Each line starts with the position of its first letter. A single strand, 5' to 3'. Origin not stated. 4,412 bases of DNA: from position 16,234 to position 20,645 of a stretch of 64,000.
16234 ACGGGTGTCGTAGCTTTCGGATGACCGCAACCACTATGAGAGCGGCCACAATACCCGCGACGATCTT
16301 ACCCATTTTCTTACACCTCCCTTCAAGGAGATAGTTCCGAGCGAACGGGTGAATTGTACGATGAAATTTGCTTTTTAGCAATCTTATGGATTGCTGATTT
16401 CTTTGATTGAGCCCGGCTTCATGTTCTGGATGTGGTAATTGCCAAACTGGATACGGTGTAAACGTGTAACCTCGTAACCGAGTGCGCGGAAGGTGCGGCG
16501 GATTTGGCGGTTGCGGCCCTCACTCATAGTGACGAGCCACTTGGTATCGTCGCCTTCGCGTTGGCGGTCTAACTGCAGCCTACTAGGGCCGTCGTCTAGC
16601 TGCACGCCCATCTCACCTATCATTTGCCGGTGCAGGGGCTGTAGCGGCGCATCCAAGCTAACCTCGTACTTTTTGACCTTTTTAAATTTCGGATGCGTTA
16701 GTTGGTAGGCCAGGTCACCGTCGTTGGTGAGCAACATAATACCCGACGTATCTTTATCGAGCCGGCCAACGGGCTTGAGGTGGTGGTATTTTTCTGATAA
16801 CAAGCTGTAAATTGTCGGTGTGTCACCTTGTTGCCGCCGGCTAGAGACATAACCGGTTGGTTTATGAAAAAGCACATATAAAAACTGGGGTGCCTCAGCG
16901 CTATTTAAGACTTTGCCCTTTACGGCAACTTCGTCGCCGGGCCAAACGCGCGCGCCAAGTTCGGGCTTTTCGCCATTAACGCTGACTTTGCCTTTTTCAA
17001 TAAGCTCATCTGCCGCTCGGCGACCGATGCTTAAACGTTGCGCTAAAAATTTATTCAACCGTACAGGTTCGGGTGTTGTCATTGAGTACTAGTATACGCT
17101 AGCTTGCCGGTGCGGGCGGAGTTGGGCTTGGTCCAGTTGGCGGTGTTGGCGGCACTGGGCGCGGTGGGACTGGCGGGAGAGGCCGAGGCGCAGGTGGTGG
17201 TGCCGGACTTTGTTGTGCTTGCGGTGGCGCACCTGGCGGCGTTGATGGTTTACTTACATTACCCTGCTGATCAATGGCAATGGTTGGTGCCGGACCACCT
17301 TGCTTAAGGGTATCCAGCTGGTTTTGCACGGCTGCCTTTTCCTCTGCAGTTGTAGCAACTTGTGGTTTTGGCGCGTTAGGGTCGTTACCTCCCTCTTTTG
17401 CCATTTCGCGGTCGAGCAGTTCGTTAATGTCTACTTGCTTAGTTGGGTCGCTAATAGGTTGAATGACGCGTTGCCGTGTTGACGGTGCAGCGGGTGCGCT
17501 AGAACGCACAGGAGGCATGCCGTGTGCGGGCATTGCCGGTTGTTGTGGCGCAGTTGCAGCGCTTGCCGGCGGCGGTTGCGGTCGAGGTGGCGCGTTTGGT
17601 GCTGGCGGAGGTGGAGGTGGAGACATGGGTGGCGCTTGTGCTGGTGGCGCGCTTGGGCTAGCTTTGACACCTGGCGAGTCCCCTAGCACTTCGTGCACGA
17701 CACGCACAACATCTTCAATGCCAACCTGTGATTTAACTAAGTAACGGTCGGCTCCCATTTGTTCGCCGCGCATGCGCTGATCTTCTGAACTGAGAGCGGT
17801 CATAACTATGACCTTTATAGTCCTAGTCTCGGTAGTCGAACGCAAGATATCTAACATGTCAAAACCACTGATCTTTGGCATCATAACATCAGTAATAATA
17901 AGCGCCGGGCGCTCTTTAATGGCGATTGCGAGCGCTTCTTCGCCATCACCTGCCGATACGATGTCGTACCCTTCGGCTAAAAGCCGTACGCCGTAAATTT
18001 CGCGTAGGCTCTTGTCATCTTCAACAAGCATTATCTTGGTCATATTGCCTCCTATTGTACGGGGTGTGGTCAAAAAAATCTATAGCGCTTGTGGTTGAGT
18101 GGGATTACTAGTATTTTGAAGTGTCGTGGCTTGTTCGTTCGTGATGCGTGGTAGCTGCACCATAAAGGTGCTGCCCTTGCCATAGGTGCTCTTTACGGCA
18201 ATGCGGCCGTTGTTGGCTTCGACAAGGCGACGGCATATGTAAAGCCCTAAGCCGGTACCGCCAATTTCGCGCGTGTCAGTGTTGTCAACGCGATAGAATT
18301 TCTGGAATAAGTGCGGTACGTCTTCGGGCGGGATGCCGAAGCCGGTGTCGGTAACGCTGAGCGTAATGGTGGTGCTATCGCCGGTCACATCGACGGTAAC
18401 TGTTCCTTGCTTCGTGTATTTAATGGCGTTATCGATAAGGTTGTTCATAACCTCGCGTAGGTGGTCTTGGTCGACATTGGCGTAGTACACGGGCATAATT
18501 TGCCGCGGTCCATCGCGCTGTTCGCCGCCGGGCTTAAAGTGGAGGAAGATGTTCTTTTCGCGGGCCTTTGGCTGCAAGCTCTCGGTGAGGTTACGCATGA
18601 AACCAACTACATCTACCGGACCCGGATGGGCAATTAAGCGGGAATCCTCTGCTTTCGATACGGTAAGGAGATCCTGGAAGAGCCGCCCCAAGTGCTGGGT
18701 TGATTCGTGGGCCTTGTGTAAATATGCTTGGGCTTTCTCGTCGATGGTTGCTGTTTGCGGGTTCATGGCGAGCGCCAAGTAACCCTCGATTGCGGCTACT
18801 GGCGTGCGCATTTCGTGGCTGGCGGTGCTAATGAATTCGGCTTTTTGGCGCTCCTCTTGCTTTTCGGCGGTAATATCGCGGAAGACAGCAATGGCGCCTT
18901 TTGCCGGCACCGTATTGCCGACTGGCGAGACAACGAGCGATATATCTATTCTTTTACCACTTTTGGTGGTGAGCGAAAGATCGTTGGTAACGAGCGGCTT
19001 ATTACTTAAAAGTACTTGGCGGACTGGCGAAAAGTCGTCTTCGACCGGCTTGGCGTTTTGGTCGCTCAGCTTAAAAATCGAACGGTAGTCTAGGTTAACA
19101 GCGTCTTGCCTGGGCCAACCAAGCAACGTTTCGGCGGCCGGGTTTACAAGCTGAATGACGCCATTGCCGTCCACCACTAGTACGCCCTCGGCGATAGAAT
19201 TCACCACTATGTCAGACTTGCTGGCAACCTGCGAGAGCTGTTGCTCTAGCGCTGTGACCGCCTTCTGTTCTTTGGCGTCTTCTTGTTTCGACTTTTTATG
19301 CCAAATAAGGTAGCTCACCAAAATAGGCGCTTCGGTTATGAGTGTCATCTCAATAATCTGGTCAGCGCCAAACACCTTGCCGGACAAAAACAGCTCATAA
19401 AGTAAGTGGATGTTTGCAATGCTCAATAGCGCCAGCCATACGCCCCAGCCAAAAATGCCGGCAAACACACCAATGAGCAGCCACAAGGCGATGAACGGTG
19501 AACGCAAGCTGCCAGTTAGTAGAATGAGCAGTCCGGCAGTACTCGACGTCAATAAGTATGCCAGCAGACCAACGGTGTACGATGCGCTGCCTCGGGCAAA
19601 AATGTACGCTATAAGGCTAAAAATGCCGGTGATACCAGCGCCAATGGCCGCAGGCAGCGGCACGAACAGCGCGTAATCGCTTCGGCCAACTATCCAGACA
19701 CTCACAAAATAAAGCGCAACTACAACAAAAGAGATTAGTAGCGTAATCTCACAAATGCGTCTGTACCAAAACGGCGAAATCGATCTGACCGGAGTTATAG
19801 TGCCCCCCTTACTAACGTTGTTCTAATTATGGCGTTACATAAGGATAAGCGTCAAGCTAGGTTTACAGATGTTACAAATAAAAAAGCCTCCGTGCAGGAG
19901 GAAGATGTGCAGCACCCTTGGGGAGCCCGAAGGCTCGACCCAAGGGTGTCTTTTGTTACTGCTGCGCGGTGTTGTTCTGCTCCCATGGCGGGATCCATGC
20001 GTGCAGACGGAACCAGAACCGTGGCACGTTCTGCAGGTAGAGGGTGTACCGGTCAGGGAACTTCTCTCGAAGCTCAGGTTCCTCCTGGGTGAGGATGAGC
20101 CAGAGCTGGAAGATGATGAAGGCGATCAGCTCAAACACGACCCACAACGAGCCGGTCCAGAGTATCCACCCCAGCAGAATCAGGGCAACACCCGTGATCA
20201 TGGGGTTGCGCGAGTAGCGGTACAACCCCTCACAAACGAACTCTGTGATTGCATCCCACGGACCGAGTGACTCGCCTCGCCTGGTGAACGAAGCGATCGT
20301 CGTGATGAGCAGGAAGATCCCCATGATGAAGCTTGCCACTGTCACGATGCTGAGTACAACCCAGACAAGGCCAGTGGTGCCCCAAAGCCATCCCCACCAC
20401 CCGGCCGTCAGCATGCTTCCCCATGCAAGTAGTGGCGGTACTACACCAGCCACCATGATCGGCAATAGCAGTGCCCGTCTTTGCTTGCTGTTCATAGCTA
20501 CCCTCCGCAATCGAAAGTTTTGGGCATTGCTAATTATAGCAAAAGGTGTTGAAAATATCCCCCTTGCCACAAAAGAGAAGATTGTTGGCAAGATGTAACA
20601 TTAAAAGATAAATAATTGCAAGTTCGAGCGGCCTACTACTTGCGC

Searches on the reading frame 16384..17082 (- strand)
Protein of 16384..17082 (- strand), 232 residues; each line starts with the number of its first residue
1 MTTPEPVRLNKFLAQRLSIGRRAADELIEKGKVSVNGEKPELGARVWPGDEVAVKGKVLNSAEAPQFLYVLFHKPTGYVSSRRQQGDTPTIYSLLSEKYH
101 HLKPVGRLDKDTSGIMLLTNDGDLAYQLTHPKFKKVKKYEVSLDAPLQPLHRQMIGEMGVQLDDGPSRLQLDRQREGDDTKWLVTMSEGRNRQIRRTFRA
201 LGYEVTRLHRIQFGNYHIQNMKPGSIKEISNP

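Call 76: search_protein_families(library=pfam, proteins=[window:16384-17082:-])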
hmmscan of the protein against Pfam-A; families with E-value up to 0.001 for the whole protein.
window:16384-17082:- (232 aa): 2 families
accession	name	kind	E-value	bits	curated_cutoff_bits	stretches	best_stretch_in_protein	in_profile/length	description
PF00849.27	PseudoU_synth_2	-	4.6e-20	72.8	26.8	1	69-199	2-151/152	RNA pseudouridylate synthase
PF01479.30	S4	-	8.8e-08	32.2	22.8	1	7-52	1-48/48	S4 domain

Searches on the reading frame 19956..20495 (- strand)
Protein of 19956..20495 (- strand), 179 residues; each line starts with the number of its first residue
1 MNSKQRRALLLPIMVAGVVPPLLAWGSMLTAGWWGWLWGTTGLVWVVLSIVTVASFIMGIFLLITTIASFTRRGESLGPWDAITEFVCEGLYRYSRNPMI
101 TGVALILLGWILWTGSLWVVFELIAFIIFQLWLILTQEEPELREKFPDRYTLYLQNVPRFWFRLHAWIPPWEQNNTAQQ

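Call 76: search_protein_families(library=pfam, proteins=[window:19956-20495:-])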
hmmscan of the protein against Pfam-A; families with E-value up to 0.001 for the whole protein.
window:19956-20495:- (179 aa): 1 family
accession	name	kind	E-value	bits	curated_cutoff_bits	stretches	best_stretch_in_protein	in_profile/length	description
PF04191.18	PEMT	-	9e-14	52.2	25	1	50-148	4-104/105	Phospholipid methyltransferase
